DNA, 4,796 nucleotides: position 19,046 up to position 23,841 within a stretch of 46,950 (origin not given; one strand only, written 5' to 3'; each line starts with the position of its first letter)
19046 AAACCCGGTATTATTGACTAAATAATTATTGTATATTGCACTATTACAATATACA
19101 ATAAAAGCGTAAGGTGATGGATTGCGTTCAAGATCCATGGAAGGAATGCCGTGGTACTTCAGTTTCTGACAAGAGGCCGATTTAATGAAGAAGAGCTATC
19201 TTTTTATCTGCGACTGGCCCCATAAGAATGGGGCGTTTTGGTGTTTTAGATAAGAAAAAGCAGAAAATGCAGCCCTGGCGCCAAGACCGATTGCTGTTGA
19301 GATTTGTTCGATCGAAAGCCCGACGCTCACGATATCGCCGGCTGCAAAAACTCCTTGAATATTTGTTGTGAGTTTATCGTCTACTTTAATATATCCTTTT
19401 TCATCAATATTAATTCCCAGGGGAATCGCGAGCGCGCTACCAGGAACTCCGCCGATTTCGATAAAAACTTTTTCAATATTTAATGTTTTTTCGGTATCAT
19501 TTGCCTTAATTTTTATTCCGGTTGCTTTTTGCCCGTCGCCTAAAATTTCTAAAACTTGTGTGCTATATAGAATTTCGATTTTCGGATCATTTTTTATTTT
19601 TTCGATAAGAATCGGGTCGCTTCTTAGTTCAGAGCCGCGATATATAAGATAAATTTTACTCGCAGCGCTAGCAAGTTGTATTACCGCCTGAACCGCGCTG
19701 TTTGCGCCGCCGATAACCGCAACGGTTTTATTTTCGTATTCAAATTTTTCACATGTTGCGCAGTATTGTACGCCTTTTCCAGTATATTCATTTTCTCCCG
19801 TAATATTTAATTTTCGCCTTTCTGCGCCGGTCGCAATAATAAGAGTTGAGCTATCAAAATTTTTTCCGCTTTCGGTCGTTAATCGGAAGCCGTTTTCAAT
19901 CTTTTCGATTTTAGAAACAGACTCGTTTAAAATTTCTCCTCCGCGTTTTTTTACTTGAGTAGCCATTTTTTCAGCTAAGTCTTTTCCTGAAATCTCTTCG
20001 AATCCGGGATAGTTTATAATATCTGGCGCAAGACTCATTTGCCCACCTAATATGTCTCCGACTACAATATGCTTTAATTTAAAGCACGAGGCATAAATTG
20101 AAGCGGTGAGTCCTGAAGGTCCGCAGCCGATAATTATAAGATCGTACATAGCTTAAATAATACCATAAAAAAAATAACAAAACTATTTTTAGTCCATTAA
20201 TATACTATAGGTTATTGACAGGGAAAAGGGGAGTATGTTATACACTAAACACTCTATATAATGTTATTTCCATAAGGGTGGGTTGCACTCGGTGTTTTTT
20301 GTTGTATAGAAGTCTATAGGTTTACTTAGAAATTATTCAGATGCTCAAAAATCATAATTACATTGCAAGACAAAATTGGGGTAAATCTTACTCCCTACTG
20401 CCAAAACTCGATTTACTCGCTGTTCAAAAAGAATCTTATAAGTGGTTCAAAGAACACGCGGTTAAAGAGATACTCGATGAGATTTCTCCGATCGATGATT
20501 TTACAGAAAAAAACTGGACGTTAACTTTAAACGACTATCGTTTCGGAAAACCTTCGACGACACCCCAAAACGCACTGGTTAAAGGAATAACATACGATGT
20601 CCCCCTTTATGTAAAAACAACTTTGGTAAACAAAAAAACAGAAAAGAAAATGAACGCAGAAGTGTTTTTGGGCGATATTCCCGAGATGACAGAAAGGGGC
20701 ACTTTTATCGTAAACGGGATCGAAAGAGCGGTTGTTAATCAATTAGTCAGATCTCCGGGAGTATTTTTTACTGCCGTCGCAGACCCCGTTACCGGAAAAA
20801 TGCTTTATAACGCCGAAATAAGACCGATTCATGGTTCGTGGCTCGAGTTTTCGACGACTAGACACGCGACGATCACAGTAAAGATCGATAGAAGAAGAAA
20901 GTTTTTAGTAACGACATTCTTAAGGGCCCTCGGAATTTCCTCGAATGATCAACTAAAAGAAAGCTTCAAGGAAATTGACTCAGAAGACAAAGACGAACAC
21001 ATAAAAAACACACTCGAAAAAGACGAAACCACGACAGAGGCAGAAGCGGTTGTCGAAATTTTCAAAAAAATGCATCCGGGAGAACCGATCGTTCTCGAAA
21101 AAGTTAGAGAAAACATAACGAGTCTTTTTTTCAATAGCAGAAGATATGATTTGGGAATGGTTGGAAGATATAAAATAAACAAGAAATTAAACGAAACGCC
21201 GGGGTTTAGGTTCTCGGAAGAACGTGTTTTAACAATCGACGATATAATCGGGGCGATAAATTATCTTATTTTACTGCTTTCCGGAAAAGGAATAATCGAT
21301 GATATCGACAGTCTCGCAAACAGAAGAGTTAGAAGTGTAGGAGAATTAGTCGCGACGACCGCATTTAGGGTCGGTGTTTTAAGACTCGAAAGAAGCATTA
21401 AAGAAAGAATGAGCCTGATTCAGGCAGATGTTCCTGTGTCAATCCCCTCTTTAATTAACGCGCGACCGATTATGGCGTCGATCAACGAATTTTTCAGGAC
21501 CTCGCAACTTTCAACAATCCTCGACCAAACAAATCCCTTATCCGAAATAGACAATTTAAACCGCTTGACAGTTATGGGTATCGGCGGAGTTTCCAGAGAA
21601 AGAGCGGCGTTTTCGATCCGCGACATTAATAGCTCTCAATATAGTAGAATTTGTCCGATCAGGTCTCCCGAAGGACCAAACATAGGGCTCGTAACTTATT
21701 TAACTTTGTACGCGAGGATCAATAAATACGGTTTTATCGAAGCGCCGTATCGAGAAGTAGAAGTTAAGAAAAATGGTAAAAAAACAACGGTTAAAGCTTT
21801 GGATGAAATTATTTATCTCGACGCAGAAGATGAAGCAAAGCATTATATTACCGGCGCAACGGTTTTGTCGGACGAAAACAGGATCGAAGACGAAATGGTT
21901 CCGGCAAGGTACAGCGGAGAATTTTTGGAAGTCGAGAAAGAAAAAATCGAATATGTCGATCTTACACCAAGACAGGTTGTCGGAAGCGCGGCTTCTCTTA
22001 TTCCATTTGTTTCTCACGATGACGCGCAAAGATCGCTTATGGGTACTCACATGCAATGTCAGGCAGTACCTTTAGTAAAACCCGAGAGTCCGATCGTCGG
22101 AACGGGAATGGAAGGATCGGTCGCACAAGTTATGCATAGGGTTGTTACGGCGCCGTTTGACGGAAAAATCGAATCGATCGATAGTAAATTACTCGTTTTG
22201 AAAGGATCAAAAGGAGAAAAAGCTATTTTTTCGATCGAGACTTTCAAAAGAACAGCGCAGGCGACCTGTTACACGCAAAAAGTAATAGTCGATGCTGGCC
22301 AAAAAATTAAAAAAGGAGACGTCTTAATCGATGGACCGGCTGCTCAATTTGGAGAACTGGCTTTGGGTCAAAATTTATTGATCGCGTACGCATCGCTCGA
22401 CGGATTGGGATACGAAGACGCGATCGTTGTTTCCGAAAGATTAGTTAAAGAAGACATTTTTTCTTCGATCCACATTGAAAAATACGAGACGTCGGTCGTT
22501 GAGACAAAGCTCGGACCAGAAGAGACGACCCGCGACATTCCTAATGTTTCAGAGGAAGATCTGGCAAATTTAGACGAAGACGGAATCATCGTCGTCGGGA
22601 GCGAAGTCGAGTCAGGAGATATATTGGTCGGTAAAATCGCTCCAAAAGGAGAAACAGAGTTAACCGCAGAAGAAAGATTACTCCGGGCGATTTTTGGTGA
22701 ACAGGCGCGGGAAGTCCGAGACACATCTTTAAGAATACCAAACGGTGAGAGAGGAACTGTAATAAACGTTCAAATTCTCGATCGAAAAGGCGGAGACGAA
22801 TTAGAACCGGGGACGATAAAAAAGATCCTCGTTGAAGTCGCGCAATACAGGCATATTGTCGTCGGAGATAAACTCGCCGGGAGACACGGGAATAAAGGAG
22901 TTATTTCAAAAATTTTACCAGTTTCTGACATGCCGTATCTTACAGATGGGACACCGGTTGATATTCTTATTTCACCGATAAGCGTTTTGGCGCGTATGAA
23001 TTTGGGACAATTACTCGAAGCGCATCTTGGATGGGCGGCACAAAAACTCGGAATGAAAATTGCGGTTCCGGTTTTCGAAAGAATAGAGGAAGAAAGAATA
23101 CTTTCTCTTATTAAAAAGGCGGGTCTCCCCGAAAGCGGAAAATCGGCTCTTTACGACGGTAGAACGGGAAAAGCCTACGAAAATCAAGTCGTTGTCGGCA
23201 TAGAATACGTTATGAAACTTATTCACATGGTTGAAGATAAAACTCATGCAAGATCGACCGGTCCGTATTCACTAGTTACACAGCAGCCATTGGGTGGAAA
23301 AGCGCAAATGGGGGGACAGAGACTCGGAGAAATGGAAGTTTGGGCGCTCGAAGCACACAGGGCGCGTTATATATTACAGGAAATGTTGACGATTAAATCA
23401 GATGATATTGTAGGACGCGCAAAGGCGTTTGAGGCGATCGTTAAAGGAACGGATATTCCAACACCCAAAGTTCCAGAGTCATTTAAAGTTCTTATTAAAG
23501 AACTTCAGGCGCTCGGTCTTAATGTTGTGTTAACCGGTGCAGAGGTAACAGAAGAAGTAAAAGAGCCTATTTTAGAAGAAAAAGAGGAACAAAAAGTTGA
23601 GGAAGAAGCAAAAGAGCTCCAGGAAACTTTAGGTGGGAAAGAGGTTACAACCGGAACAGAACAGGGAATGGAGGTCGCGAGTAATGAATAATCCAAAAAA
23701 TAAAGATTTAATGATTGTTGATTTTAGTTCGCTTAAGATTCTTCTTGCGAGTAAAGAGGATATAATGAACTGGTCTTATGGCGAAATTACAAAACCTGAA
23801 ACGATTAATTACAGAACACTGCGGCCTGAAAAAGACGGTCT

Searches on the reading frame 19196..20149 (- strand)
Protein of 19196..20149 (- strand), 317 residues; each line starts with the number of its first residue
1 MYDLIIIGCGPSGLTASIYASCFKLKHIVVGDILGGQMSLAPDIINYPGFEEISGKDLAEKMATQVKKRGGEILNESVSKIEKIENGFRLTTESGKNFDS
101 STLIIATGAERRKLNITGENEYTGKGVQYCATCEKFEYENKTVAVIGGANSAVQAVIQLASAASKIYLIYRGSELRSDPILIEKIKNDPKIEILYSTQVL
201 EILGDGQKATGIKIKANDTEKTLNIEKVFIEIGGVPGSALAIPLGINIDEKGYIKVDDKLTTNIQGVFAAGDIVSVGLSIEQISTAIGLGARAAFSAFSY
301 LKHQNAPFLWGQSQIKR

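Call 8: search_protein_families(library=pfam, proteins=[window:19196-20149:-], max_evalue=0.01)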
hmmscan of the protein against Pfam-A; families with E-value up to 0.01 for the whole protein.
window:19196-20149:- (317 aa): 8 families
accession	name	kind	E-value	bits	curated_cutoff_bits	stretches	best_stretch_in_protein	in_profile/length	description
PF07992.20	Pyr_redox_2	-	4.7e-45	154.7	26.1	1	2-287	1-288/291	Pyridine nucleotide-disulphide oxidoreductase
PF13738.12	Pyr_redox_3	-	4.5e-24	85.7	30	1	73-271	98-305/305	Pyridine nucleotide-disulphide oxidoreductase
PF00070.33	Pyr_redox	-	7.8e-09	36.4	22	1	143-215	2-80/82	Pyridine nucleotide-disulphide oxidoreductase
PF03486.20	HI0933_like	-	3.9e-06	26.9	50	0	55-109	108-164/244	HI0933-like protein Rossmann domain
PF01266.30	DAO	-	5e-05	23.4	27.9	1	48-114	141-213/353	FAD dependent oxidoreductase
PF00890.30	FAD_binding_2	-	0.00033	20.4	20.4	0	3-30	1-28/414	FAD binding domain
PF12831.13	FAD_oxidored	-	0.00046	20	27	0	3-72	1-74/416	FAD dependent oxidoreductase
PF05834.18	Lycopene_cycl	-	0.00092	18.8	23.4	0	50-113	81-145/380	Lycopene cyclase protein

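Call 24: find_homologous_proteins(query=window:19196-20149:-, max_evalue=1e-60)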
Query window:19196-20149:- (317 aa): 818 proteins with E <= 1e-60 among 8000 candidates; the best 120 are listed.
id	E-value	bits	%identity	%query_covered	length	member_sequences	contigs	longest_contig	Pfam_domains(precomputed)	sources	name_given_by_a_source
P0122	9.1e-201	683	100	100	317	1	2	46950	PF07992.21,PF00070.34,PF13738.13,PF03486.21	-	-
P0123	1.8e-177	607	87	100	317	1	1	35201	PF07992.21,PF00070.34,PF13738.13,PF03486.21,PF12831.14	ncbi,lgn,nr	ncbi:MAG: FAD-dependent oxidoreductase [Patescibacteria group bacterium]|nr:FAD-dependent oxidoreduc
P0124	1.3e-148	512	73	100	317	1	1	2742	PF00890.31,PF07992.21,PF00070.34,PF13738.13,PF03486.21,PF05834.19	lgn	-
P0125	7.6e-139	480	66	100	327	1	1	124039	PF07992.21,PF00070.34,PF13738.13,PF03486.21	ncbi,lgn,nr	ncbi:MAG: NAD(P)/FAD-dependent oxidoreductase [Candidatus Levybacteria bacterium]|nr:NAD(P)/FAD-depe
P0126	4.3e-138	478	66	100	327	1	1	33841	PF01266.31,PF07992.21,PF00070.34,PF13738.13,PF03486.21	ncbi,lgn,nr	ncbi:MAG: FAD-dependent oxidoreductase [Patescibacteria group bacterium]|nr:FAD-dependent oxidoreduc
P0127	4.9e-138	477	68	100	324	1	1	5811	PF07992.21,PF00070.34,PF13738.13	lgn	-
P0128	2.3e-137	475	66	100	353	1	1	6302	PF07992.21,PF00070.34,PF13738.13,PF03486.21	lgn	-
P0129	3.8e-137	474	67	100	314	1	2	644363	PF01266.31,PF07992.21,PF00070.34,PF13738.13,PF03486.21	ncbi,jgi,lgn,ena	-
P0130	1.2e-135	469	65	100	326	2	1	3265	PF01266.31,PF07992.21,PF00070.34,PF13738.13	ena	-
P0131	3.6e-135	468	65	100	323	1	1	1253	PF01266.31,PF07992.21,PF00070.34,PF13738.13,PF03486.21,PF01134.29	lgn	-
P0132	5.4e-134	464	65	100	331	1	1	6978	PF01266.31,PF07992.21,PF00070.34,PF13738.13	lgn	-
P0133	6.7e-133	460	64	100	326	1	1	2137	PF07992.21,PF00070.34,PF13738.13,PF03486.21,PF12831.14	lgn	-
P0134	2.4e-131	455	64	100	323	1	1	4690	PF01266.31,PF07992.21,PF00070.34,PF13738.13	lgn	-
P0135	7.7e-131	454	64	100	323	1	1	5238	PF01266.31,PF07992.21,PF00070.34,PF13738.13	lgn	-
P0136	1.1e-130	453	65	100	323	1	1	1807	PF07992.21,PF00070.34,PF13738.13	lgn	-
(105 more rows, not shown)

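Call 25: find_encoding_contigs(protein=P0124, flank=5000, max_places=3)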
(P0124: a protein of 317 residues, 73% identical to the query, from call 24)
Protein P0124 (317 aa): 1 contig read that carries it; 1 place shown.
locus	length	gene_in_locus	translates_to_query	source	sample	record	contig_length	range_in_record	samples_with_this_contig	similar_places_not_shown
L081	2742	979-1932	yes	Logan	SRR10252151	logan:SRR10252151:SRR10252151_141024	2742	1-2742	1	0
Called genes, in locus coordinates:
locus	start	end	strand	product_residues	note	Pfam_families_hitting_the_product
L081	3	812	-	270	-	?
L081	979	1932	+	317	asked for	PF00890:FAD_binding_2 (faint), PF03486:HI0933_like (faint), PF05834:Lycopene_cycl (faint), PF07992:Pyr_redox_2, PF13738:Pyr_redox_3, PF00070:Pyr_redox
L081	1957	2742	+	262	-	?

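Call 26: find_encoding_contigs(protein=P0123, flank=6000, max_places=3)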
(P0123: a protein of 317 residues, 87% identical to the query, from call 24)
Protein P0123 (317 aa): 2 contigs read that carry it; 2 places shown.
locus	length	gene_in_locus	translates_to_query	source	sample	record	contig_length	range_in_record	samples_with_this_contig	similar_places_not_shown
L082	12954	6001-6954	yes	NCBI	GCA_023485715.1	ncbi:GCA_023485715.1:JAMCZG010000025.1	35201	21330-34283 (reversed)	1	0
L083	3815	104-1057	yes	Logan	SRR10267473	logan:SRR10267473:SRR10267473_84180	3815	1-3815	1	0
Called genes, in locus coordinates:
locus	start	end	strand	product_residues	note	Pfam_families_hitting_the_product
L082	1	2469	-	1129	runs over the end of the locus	PF04997:RNA_pol_Rpb1_1, PF00623:RNA_pol_Rpb1_2, PF04983:RNA_pol_Rpb1_3, PF04998:RNA_pol_Rpb1_5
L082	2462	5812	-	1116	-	PF04563:RNA_pol_Rpb2_1, PF04561:RNA_pol_Rpb2_2, PF04565:RNA_pol_Rpb2_3, PF10385:RNA_pol_Rpb2_45, PF00562:RNA_pol_Rpb2_6, PF04560:RNA_pol_Rpb2_7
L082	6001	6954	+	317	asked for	PF03486:HI0933_like (faint), PF07992:Pyr_redox_2, PF12831:FAD_oxidored (faint), PF13738:Pyr_redox_3, PF00070:Pyr_redox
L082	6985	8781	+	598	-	PF01411:tRNA-synt_2c, PF07973:tRNA_SAD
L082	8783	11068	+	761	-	PF04865:Baseplate_J (weak)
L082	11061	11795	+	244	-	PF04203:Sortase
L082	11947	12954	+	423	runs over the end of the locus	PF02885:Glycos_trans_3N, PF00591:Glycos_transf_3, PF07831:PYNP_C (weak)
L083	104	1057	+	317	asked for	PF03486:HI0933_like (faint), PF07992:Pyr_redox_2, PF12831:FAD_oxidored (faint), PF13738:Pyr_redox_3, PF00070:Pyr_redox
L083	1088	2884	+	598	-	PF01411:tRNA-synt_2c, PF07973:tRNA_SAD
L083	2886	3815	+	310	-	?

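Call 88: find_encoding_contigs(protein=P0127, flank=4000, max_places=2)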
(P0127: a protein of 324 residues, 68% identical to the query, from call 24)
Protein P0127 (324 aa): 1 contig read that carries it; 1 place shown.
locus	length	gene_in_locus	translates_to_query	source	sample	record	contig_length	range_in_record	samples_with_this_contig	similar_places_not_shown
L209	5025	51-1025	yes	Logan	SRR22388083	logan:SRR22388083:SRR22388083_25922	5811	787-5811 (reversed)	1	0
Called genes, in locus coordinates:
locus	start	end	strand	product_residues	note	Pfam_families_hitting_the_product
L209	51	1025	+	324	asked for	PF07992:Pyr_redox_2, PF13738:Pyr_redox_3, PF00070:Pyr_redox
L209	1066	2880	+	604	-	PF01411:tRNA-synt_2c, PF07973:tRNA_SAD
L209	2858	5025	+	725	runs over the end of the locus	PF04865:Baseplate_J (weak)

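Call 89: find_encoding_contigs(protein=P0125, flank=4000, max_places=2)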
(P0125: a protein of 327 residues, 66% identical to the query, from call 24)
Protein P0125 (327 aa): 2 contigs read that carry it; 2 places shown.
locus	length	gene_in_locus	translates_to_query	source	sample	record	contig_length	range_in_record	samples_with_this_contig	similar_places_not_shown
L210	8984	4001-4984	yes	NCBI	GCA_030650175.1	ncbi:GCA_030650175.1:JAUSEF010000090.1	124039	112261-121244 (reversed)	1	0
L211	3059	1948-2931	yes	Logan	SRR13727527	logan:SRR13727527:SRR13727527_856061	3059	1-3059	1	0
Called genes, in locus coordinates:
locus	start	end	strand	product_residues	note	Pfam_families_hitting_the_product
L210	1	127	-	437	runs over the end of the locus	-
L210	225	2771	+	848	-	PF17210:SdrD_B, PF17802:SpaA (faint), PF13620:CarboxypepD_reg (faint), PF22904:NOMO1-like_2nd (faint), PF17210:SdrD_B, PF18885:DUF5648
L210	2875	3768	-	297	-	-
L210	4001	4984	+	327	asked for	PF03486:HI0933_like (faint), PF07992:Pyr_redox_2, PF13738:Pyr_redox_3, PF00070:Pyr_redox (weak)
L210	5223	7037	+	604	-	PF01411:tRNA-synt_2c, PF07973:tRNA_SAD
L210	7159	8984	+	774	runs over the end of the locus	-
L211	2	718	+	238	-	?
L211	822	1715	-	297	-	-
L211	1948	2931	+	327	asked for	PF03486:HI0933_like (faint), PF07992:Pyr_redox_2, PF13738:Pyr_redox_3, PF00070:Pyr_redox (weak)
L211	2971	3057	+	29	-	?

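Call 90: find_encoding_contigs(protein=P0129, flank=4000, max_places=2)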
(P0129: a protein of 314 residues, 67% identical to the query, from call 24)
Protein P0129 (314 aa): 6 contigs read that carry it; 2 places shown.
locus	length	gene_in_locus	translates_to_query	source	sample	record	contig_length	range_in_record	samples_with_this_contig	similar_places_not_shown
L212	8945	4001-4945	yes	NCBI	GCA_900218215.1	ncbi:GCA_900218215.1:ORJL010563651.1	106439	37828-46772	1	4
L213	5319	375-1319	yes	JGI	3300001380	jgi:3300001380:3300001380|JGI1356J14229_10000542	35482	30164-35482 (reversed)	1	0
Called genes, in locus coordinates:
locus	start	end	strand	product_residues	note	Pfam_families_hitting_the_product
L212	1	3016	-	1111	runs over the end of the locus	PF04563:RNA_pol_Rpb2_1, PF04561:RNA_pol_Rpb2_2, PF04565:RNA_pol_Rpb2_3, PF10385:RNA_pol_Rpb2_45, PF00562:RNA_pol_Rpb2_6, PF04560:RNA_pol_Rpb2_7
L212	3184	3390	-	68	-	-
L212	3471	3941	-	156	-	-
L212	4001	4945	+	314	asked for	PF01266:DAO (faint), PF03486:HI0933_like (faint), PF07992:Pyr_redox_2, PF13738:Pyr_redox_3, PF00070:Pyr_redox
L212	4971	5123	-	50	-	-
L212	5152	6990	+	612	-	PF01411:tRNA-synt_2c, PF07973:tRNA_SAD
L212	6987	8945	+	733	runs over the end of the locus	PF04865:Baseplate_J (weak)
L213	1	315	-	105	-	?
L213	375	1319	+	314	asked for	PF01266:DAO (faint), PF03486:HI0933_like (faint), PF07992:Pyr_redox_2, PF13738:Pyr_redox_3, PF00070:Pyr_redox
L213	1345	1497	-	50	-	-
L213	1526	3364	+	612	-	PF01411:tRNA-synt_2c, PF07973:tRNA_SAD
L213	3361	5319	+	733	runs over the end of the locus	PF04865:Baseplate_J (weak)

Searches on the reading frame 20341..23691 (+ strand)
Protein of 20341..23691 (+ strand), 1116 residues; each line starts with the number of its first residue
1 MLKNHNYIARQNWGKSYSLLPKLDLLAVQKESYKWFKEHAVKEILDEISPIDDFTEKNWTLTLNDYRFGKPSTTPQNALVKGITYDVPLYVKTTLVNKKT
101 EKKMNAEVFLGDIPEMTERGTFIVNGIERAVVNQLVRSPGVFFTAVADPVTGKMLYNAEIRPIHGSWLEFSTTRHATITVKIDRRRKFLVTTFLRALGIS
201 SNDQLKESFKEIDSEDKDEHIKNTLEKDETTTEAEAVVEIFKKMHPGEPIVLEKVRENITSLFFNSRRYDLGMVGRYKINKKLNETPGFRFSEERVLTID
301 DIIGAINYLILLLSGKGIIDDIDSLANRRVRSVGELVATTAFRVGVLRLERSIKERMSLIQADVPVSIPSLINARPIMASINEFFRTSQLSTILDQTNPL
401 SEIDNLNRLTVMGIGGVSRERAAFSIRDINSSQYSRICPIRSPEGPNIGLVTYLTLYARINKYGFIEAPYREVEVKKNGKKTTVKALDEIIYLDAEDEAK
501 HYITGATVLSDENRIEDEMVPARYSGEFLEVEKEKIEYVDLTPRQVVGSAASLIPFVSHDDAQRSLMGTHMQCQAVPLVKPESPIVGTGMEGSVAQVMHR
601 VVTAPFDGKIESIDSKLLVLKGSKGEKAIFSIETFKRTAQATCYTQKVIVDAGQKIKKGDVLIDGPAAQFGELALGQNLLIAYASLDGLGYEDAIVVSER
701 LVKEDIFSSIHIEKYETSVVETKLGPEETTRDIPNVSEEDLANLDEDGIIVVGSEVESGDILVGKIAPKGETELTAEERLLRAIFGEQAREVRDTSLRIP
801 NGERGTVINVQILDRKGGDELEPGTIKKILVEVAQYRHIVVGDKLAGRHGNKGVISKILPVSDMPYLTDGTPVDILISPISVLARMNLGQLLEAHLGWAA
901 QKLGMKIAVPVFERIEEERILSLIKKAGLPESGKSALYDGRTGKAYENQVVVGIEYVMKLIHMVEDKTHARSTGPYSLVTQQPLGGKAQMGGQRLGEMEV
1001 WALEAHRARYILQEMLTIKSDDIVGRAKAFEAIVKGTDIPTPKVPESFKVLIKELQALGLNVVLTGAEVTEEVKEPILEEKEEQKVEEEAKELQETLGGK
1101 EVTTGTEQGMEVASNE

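Call 8: search_protein_families(library=pfam, proteins=[window:20341-23691:+], max_evalue=0.01)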
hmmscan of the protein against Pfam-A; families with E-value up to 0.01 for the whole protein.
window:20341-23691:+ (1116 aa): 7 families
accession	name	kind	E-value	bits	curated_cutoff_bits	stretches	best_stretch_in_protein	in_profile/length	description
PF00562.33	RNA_pol_Rpb2_6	-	6.5e-117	391.2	23.4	1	606-989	4-373/373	RNA polymerase Rpb2, domain 6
PF04561.19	RNA_pol_Rpb2_2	-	3.1e-27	95.9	21.7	1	138-331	2-190/190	RNA polymerase Rpb2, domain 2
PF04560.25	RNA_pol_Rpb2_7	-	1.8e-23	83.2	32.1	1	991-1064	1-84/87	RNA polymerase Rpb2, domain 7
PF04565.21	RNA_pol_Rpb2_3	-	3.4e-20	72.4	21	1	393-460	2-68/68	RNA polymerase Rpb2, domain 3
PF04563.20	RNA_pol_Rpb2_1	-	6.1e-14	52.5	28.2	1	25-377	2-201/203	RNA polymerase beta subunit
PF10385.14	RNA_pol_Rpb2_45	-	2.8e-13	50.1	28.2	1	470-540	1-64/66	RNA polymerase beta subunit external 1 domain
PF00358.26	PTS_EIIA_1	-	0.0026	17.9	27.2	1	570-664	6-102/127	phosphoenolpyruvate-dependent sugar phosphotransferase system, EIIA 1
